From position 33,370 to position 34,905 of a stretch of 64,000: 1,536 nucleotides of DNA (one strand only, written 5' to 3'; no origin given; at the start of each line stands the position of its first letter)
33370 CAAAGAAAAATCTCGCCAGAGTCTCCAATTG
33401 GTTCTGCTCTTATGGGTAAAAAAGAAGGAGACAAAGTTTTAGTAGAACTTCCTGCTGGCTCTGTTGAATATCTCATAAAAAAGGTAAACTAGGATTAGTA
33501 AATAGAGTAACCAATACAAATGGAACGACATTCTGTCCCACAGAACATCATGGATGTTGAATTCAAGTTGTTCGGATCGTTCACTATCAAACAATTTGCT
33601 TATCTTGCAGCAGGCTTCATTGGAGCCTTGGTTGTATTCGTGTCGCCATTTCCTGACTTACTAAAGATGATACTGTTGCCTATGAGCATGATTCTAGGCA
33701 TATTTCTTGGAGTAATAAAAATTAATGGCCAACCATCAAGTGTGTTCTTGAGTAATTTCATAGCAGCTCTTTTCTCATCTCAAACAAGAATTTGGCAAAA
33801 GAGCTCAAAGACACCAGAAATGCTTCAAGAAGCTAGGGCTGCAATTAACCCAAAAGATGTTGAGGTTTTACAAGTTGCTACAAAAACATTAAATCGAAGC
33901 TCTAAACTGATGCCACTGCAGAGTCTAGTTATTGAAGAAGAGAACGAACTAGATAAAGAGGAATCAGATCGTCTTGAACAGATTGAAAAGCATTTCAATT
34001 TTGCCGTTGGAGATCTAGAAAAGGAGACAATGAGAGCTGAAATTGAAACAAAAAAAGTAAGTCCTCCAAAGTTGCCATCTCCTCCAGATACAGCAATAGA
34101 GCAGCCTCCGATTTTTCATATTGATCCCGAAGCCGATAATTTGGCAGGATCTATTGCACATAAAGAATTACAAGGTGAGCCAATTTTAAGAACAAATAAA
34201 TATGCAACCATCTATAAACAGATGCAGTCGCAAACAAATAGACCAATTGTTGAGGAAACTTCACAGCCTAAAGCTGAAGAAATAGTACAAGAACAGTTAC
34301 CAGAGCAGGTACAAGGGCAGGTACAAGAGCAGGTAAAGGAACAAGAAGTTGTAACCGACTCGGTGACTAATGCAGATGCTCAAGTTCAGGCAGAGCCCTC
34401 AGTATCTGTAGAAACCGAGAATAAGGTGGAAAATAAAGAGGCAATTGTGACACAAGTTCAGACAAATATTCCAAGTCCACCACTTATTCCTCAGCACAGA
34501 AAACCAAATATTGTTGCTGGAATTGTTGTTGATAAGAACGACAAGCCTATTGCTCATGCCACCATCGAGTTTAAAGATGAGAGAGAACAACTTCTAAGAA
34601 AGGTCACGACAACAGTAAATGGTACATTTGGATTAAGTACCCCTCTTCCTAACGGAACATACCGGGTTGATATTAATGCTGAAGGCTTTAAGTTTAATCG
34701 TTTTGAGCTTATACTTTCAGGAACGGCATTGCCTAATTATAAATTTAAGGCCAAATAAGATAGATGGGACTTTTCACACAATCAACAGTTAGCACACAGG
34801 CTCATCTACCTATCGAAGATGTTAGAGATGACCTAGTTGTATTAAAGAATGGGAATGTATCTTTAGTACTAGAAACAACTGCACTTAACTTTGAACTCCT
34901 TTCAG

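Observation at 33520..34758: VirB3/PrgI-like membrane hairpin fused to a Q/E/V low-complexity spacer and a carboxypeptidase-regulatory-like beta-sandwich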

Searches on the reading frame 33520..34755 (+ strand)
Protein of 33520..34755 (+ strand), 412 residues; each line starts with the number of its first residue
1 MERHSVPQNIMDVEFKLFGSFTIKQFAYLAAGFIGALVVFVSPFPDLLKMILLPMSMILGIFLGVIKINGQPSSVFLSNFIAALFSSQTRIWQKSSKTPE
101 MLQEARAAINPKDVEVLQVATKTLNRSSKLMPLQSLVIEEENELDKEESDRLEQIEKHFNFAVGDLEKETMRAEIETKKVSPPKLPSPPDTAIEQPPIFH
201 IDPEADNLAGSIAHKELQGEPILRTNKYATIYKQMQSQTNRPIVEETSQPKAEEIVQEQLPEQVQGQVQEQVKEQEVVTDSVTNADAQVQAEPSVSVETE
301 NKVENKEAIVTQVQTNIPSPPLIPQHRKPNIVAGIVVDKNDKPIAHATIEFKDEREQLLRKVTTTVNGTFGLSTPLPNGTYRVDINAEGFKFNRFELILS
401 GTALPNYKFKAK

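Call 3: search_protein_families(library=pfam, proteins=[window:33520-34755:+], max_evalue=1)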
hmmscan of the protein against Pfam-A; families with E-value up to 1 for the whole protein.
window:33520-34755:+ (412 aa): 6 families
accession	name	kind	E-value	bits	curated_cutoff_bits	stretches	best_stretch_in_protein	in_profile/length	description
PF13620.12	CarboxypepD_reg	-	1.4e-10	41.8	32.3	1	332-391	2-60/82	Carboxypeptidase regulatory-like domain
PF12666.12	PrgI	-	2.9e-08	34.6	27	1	6-90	2-89/91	PrgI family protein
PF17210.9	SdrD_B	-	0.0017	19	29.7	1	337-389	17-69/112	SdrD B-like domain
PF09430.16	EMC7_beta-sandw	-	0.02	15.5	26.6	1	353-398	15-58/122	ER membrane protein complex subunit 7, beta-sandwich domain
PF02369.22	Big_1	-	0.061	13.9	34.9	1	329-370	18-62/93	Bacterial Ig-like domain (group 1)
PF09139.17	Tam41_Mmp37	-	0.68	9.6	24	0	222-308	206-293/322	Phosphatidate cytidylyltransferase, mitochondrial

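Call 4: search_protein_families(library=ncbifam, proteins=[window:33520-34755:+], max_evalue=1)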
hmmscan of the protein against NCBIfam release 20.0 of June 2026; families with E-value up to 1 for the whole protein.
window:33520-34755:+ (412 aa): 4 families
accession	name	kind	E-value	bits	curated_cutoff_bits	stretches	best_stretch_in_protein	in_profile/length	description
NF012181.0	MSCRAMM_SdrD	exception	3.6e-05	21.4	2500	1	336-387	918-968/1379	MSCRAMM family adhesin SdrD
NF033647.1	adhesin_LEA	equivalog_domain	0.21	10.4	200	1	230-314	51-135/656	LEA family epithelial adhesin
NF058648.1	ECF_sub_HI1622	equivalog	0.29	11.1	100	1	339-388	34-83/180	NikL family nickel/cobalt ECF transporter subunit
NF000535.3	MSCRAMM_SdrC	exception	0.29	9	1700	1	338-386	514-561/963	MSCRAMM family adhesin SdrC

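Call 10: find_homologous_proteins(query=window:33520-34755:+, max_evalue=0.001)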
Query window:33520-34755:+ (412 aa): 82 proteins with E <= 0.001 among 6041 candidates.
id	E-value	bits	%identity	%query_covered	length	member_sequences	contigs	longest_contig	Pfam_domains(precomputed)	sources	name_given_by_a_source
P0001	1.9e-258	875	98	100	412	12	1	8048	PF13620.13,PF12666.13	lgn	-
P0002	5.3e-135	468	54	100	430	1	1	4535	PF13620.13,PF12666.13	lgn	-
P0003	3.8e-102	360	45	100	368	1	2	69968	PF13620.13,PF12666.13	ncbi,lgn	ncbi:MAG: carboxypeptidase regulatory-like domain-containing protein [Candidatus Dojkabacteria bacte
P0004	3.2e-98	347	46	100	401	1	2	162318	PF13620.13,PF12666.13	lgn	-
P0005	5.3e-97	343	55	71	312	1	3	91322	PF12666.13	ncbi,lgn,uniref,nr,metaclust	ncbi:MAG: PrgI family protein [candidate division WS6 bacterium OLB20]|uniref:PrgI family protein n=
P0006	1.1e-94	336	43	100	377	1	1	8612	PF13620.13,PF12666.13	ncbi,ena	-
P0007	1.3e-94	335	47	89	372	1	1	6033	PF12666.13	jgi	-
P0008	1.3e-70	256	36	100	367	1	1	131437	PF13620.13,PF12666.13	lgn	-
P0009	2.5e-70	256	40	99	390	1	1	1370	PF13620.13,PF12666.13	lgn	-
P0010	3.8e-70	255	38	99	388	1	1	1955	PF13620.13,PF12666.13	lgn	-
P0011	3.1e-64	235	35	96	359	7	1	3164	PF13620.13,PF12666.13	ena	-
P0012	3.6e-64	235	46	62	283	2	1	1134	PF12666.13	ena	-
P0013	2.7e-63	232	36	100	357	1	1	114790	PF13620.13,PF12666.13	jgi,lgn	jgi:hypothetical protein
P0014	1.0e-53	201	45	40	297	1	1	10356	PF12666.13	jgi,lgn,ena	-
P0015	1.4e-53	200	31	100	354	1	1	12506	PF13715.13,PF13620.13,PF12666.13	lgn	-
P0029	2.4e-42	163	45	41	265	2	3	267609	PF13620.13,PF12666.13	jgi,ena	jgi:hypothetical protein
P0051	1.3e-27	115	27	100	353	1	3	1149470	PF13620.13,PF09430.17,PF22904.4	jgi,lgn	jgi:hypothetical protein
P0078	1.1e-12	66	33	24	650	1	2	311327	PF13620.13,PF12666.13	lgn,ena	-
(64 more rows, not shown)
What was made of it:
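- Conservation: 82 homologues, nearly all carrying both domains (call 10).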

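Call 16: find_encoding_contigs(protein=P0003, flank=8000, max_places=1)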
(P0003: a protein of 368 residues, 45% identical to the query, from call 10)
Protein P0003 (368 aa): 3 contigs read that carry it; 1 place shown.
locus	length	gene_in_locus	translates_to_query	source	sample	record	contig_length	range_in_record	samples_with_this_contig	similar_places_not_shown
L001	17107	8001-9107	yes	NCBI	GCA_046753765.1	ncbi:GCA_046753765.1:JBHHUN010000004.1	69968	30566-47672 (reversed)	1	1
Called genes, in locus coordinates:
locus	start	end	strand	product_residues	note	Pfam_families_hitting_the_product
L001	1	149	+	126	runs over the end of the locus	PF00416:Ribosomal_S13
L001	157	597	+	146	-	PF00411:Ribosomal_S11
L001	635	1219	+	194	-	PF00163:Ribosomal_S4, PF22421:SYY_C-terminal (faint), PF01479:S4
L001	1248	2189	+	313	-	PF01193:RNA_pol_L, PF01000:RNA_pol_A_bac, PF03118:RNA_pol_A_CTD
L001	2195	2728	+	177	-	PF01196:Ribosomal_L17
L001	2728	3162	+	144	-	PF00572:Ribosomal_L13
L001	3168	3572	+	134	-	PF00380:Ribosomal_S9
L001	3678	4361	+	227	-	PF08308:PEGA (faint)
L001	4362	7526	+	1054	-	PF01370:Epimerase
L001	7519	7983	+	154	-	PF03449:GreA_GreB_N, PF01272:GreA_GreB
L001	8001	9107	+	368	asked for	PF12666:PrgI, PF13620:CarboxypepD_reg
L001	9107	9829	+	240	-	-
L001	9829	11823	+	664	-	PF01935:DUF87, PF19044:P-loop_TraG, PF12846:AAA_10 (weak), PF19044:P-loop_TraG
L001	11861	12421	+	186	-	-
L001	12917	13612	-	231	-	PF04298:Zn_peptidase_2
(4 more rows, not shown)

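Call 17: find_encoding_contigs(protein=P0029, flank=8000, max_places=1)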
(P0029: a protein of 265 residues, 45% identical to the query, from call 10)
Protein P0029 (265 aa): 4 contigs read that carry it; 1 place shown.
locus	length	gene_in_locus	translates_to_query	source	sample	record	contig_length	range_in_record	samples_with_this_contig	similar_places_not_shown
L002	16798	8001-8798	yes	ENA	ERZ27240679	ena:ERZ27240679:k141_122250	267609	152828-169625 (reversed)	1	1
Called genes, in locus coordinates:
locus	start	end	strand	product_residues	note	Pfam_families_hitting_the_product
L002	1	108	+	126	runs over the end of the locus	PF00416:Ribosomal_S13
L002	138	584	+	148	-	PF00411:Ribosomal_S11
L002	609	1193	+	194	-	PF00163:Ribosomal_S4, PF22421:SYY_C-terminal (weak), PF01479:S4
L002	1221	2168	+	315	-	PF01193:RNA_pol_L, PF01000:RNA_pol_A_bac, PF03118:RNA_pol_A_CTD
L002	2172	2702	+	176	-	PF01196:Ribosomal_L17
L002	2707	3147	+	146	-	PF00572:Ribosomal_L13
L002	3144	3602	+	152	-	PF00380:Ribosomal_S9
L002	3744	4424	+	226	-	PF08308:PEGA (faint)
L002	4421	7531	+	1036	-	PF01370:Epimerase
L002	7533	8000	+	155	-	PF03449:GreA_GreB_N, PF01272:GreA_GreB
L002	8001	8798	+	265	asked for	PF12666:PrgI, PF13620:CarboxypepD_reg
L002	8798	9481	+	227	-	PF26593:TraC-like (weak)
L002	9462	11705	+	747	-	PF01935:DUF87 (weak), PF12846:AAA_10, PF19044:P-loop_TraG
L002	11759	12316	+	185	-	-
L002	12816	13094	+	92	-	PF00014:Kunitz_BPTI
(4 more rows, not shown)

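Call 18: find_encoding_contigs(protein=P0078, flank=8000, max_places=1)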
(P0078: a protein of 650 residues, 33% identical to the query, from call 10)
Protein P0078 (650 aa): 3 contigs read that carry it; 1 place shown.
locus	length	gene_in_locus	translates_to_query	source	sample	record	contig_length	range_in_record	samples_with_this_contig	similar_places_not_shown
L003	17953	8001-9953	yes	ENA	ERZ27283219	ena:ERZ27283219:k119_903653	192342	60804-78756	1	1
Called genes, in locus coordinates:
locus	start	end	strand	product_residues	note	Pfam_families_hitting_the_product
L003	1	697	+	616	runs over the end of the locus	PF01411:tRNA-synt_2c, PF07973:tRNA_SAD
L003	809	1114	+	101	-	PF00166:Cpn10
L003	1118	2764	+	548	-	PF00118:Cpn60_TCP1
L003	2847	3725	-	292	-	-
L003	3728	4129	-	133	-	PF00075:RNase_H, PF13456:RVT_3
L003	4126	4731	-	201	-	-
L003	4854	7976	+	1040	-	PF01073:3Beta_HSD, PF01370:Epimerase, PF02719:Polysacc_synt_2 (faint), PF07993:NAD_binding_4 (faint), PF16363:GDP_Man_Dehyd, PF13196:DUF4012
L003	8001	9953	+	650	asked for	PF12666:PrgI, PF13620:CarboxypepD_reg (faint)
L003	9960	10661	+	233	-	PF26593:TraC-like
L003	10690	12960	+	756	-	PF01935:DUF87 (weak), PF12846:AAA_10 (weak), PF19044:P-loop_TraG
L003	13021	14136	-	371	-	PF00712:DNA_pol3_beta, PF02767:DNA_pol3_beta_2, PF02768:DNA_pol3_beta_3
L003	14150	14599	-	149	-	PF13083:KH_KhpA-B (weak), PF01424:R3H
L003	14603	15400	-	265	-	PF02096:60KD_IMP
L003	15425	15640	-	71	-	PF01809:YidD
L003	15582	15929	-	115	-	PF00825:Ribonuclease_P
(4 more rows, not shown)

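Call 30: search_solved_structures(query=window:33520-34755:+, max_evalue=1)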
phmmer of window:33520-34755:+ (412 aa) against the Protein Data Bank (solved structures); distinct sequences matched with E-value up to 1: 6.
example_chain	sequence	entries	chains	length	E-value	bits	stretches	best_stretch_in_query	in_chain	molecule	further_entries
10ps_A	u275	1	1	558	0.0055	19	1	336-390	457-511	Serine-aspartate repeat-containing protein D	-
8del_A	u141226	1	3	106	0.46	12.7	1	149-191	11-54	Soluble cytochrome b562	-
6wz1_A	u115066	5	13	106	0.5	12.5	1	149-191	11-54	Soluble cytochrome b562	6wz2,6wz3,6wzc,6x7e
6wz7_A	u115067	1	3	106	0.55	12.4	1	149-191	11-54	Soluble cytochrome b562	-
9e7m_Ta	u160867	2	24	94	0.65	12.2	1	332-386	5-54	Tail fiber protein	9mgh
3owv_A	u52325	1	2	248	0.85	11.8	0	242-312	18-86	DNA-entry nuclease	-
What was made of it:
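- Tried and rejected: A full-length sequence search of the PDB gave only a weak SdrD B-domain match (call 30).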

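Call 37: predict_structure(alignment_id=A1)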
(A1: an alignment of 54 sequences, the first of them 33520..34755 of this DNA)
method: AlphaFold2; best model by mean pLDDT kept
length: 412 residues; sequences in the alignment: 54
mean_pLDDT: 71.4   pTM: 0.34
mean pLDDT of the five models: 71.4, 71.3, 71.2, 69.2, 69.0
residues with pLDDT >= 90: 147; 70-90: 56; 50-70: 122; < 50: 87
segments of 3 or more residues with pLDDT < 50: 235-292, 295-319
pLDDT, mean of each block of 10 residues (from residue 1): 55 63 91 98 98 98 94 93 80 65 65 77 65 55 82 88 73 54 67 60 58 54 56 50 44 42 40 41 40 47 45 44 64 98 98 97 98 95 98 97 94 97
secondary structure, 60 per line:
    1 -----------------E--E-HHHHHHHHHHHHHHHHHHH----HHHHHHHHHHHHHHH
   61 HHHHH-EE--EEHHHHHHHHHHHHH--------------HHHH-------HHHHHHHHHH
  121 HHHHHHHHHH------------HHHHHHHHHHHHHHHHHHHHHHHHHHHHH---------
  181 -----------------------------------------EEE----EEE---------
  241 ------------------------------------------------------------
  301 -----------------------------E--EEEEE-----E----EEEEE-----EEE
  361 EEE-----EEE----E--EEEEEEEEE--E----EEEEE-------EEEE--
elements in order: H23-41 H46-65 H73-85 H100-103 H111-130 H143-171 E222-224 E229-231 E333-337 E348-352 E358-363 E369-371 E379-387 E395-399 E407-410
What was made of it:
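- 34033..34503 (+): Disordered acidic linker rich in Q/E/V/P (aa 172-328), hypervariable in length and sequence. pLDDT 40-60 in call 37.
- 34504..34755 (+): C-terminal transthyretin-like / CarboxypepD_reg beta-sandwich (aa 329-412), always at the extreme C-terminus. Pfam in call 3; AF2 pLDDT ~97 in call 37.
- On PrgI / VirB3 T4SS subunit: AF2 helices at 23-41, 46-65 and 73-85 with pLDDT 80-98 (call 37).
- On CarboxypepD_reg / transthyretin-like fold: AF2 gives seven strands at pLDDT ~97 (call 37).
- AF2 models both helices confidently as a tight hairpin (call 37).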

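Call 41: fold_search(model_id=the predicted structure, library=pdb)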
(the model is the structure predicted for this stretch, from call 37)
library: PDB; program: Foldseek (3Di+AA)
matches with E <= 10: 975; with E <= 0.001: 35
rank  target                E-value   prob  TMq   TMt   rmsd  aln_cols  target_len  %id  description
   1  8bdw_H                2.0e-05  1.00  0.18  0.68   2.6        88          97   17  Crystal structure of CnaB2 domain from Lactobacillus plantarum (released 2023-02-22)
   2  4v4c_B                3.1e-05  1.00  0.18  0.27   1.8        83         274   20  Crystal Structure of Pyrogallol-Phloroglucinol Transhydroxylase from Pelobacter acidigallici (released 2014-07-09)
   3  2nsm                  4.2e-05  1.00  0.18  0.19   2.9        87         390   20  Crystal structure of the human carboxypeptidase N (Kininase I) catalytic domain (released 2007-04-24)
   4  3mn8_D                5.4e-05  1.00  0.17  0.19   2.5        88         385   22  Structure of Drosophila melanogaster carboxypeptidase D isoform 1B short (released 2010-07-28)
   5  8bdw_A                5.4e-05  1.00  0.18  0.69   2.8        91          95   20  Crystal structure of CnaB2 domain from Lactobacillus plantarum (released 2023-02-22)
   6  3mn8_C                6.1e-05  1.00  0.17  0.18   2.7        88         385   22  Structure of Drosophila melanogaster carboxypeptidase D isoform 1B short (released 2010-07-28)
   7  3mn8_B                7.4e-05  1.00  0.18  0.19   2.4        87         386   20  Structure of Drosophila melanogaster carboxypeptidase D isoform 1B short (released 2010-07-28)
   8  3mn8_A                9.4e-05  1.00  0.18  0.19   2.4        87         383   20  Structure of Drosophila melanogaster carboxypeptidase D isoform 1B short (released 2010-07-28)
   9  4p0d                  1.1e-04  1.00  0.16  0.14   2.0        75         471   25  The T6 backbone pilin of serotype M6 Streptococcus pyogenes has a modular three-domain structure decorated with variable (released 2014-08-27)
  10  3e8v                  1.1e-04  1.00  0.16  0.71   2.9        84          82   21  Crystal structure of a possible transglutaminase-family protein proteolytic fragment from Bacteroides fragilis (released 2008-09-02)
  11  3is1                  1.5e-04  1.00  0.16  0.17   3.7        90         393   22  Crystal structure of functional region of UafA from Staphylococcus saprophyticus in C2 form at 2.45 angstrom resolution (released 2010-09-08)
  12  10ps                  1.6e-04  1.00  0.17  0.13   3.9       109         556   21  Crystal structure of SdrD A2-A3-B1-B2 domains from Staphylococcus aureus JH1 (released 2026-02-11)
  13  1qmu_A                2.1e-04  1.00  0.17  0.18   2.6        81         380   25  Duck carboxypeptidase D domain II (released 2000-10-13)
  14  3kpt_A                2.7e-04  1.00  0.17  0.20   4.8        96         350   20  Crystal structure of BcpA, the major pilin subunit of Bacillus cereus (released 2009-11-24)
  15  3kpt_B                2.7e-04  1.00  0.18  0.20   4.9       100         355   19  Crystal structure of BcpA, the major pilin subunit of Bacillus cereus (released 2009-11-24)
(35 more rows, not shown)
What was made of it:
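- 34504..34755 (+): Foldseek matches CnaB2 8bdw and the carboxypeptidase D/N transthyretin-like domains (call 41).
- On CarboxypepD_reg / transthyretin-like fold: Foldseek E-values are 2e-5 to 1e-3 against CnaB2 and the carboxypeptidase D/N transthyretin-like domains (call 41).
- Cytoplasmic transthyretin-like folds exist among the Foldseek matches, including 5-hydroxyisourate hydrolase, transhydroxylase and catechol dioxygenases (call 41). The best structural matches are surface pilins, adhesins and secreted carboxypeptidases (call 41). The domain type and best structural neighbours are extracellular (calls 3, 41).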

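Call 50: find_related_loci(query=A1, collection=genome_contigs, flank=6000)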
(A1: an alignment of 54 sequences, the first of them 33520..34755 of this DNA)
Query A1 (412 aa) in genome_contigs; peptide patterns used: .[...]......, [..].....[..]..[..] (x = any residue, [..] = any of these).
150 stretches matched a pattern; 135 encode a relative of the query (tblastn E <= 1e-3); the best 80 are kept; 80 distinct loci.
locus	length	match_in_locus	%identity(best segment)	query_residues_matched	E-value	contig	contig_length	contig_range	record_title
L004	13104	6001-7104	45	1-412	3e-110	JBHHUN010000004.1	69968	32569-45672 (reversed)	MAG: Candidatus Dojkabacteria bacterium isolate S.5.sp3_bin.15 NODE_22_length_69968_cov_7.468597, whole genome shotgun s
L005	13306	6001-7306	55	1-412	7e-98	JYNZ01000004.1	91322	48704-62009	MAG: candidate division WS6 bacterium OLB20 TR69_WS6001CONTIG000004, whole genome shotgun sequence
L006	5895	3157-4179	36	1-394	2e-71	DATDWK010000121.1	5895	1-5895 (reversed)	MAG TPA_asm: Candidatus Dojkabacteria bacterium isolate SMAG_U8108 k141_1732752, whole genome shotgun sequence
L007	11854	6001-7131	34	1-412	8e-67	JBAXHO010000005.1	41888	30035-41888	MAG: bacterium isolate ELA325 MAG325_5, whole genome shotgun sequence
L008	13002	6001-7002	40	1-412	1e-48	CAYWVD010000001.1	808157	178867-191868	MAG TPA_asm: uncultured Candidatus Saccharibacteria bacterium isolate SRP278314_co2_217 genome assembly, contig: NODE_1_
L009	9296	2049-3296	32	1-402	5e-48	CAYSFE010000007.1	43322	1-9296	MAG TPA_asm: uncultured Candidatus Saccharibacteria bacterium isolate SRP342105_co1_262 genome assembly, contig: NODE_10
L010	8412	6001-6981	41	1-411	2e-46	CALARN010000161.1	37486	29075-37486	MAG TPA_asm: uncultured bacterium isolate SRR3330211_bin.134_CONCOCT_v1.1_MAG genome assembly, contig: ERZ724082.775, wh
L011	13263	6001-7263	31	1-412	5e-45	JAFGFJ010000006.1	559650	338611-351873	MAG: Candidatus Dojkabacteria bacterium isolate Zod_Metabat.1309 k87_7064062, whole genome shotgun sequence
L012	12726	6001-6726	39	1-252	8e-44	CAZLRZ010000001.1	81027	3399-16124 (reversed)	MAG TPA_asm: uncultured Candidatus Saccharibacteria bacterium isolate SRP192927_co4_1070 genome assembly, contig: NODE_2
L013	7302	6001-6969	30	1-394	7e-40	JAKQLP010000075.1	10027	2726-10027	MAG: bacterium isolate USDV_maxbin.197 k141_796342, whole genome shotgun sequence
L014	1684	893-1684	47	1-397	6e-40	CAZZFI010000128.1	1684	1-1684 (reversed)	MAG TPA_asm: uncultured Candidatus Saccharibacteria bacterium isolate SRP193661_co1_149 genome assembly, contig: NODE_83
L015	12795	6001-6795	46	1-412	5e-39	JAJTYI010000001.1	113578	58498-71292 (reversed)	MAG: bacterium isolate DTUPAT2 1-Genome5, whole genome shotgun sequence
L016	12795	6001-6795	46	1-412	6e-39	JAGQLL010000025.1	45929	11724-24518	MAG: Candidatus Dojkabacteria bacterium isolate HKST-UBA15 2011-04-20_1_(paired)_contig_289252, whole genome shotgun seq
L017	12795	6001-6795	46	1-412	6e-39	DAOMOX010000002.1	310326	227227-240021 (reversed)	MAG TPA_asm: Candidatus Dojkabacteria bacterium isolate AMR_MDS_5875 NODE_18_length_310326_cov_25.455018, whole genome s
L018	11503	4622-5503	37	1-412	1e-37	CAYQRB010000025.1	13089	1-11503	MAG TPA_asm: uncultured Candidatus Saccharibacteria bacterium isolate SRP329715_co1_408 genome assembly, contig: NODE_72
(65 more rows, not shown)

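Call 54: find_encoding_contigs(protein=P0051, flank=10000, max_places=1)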
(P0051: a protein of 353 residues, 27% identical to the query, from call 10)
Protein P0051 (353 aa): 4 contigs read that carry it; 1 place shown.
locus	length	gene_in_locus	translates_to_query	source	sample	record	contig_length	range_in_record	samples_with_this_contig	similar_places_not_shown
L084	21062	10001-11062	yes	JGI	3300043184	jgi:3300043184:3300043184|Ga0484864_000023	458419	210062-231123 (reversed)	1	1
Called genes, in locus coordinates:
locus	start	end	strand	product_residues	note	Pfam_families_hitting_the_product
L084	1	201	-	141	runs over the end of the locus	-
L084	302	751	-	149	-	-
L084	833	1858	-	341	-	PF00044:Gp_dh_N, PF02800:Gp_dh_C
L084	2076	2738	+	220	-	PF09365:DUF2461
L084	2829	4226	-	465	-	PF00224:PK, PF02887:PK_C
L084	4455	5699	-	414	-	PF03952:Enolase_N, PF00113:Enolase_C, PF13378:MR_MLE_C (weak)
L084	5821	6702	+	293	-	PF00483:NTP_transferase, PF12804:NTP_transf_3 (weak)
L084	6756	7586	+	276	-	PF01435:Peptidase_M48, PF05569:Peptidase_M56 (faint)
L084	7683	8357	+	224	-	PF20582:UPF0758_N, PF04002:RadC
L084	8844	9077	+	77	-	-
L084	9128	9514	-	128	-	-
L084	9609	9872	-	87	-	-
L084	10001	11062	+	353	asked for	PF13620:CarboxypepD_reg (weak), PF22904:NOMO1-like_2nd (faint), PF09430:EMC7_beta-sandw (weak)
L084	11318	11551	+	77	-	PF03840:SecG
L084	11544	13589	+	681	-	PF00496:SBP_bac_5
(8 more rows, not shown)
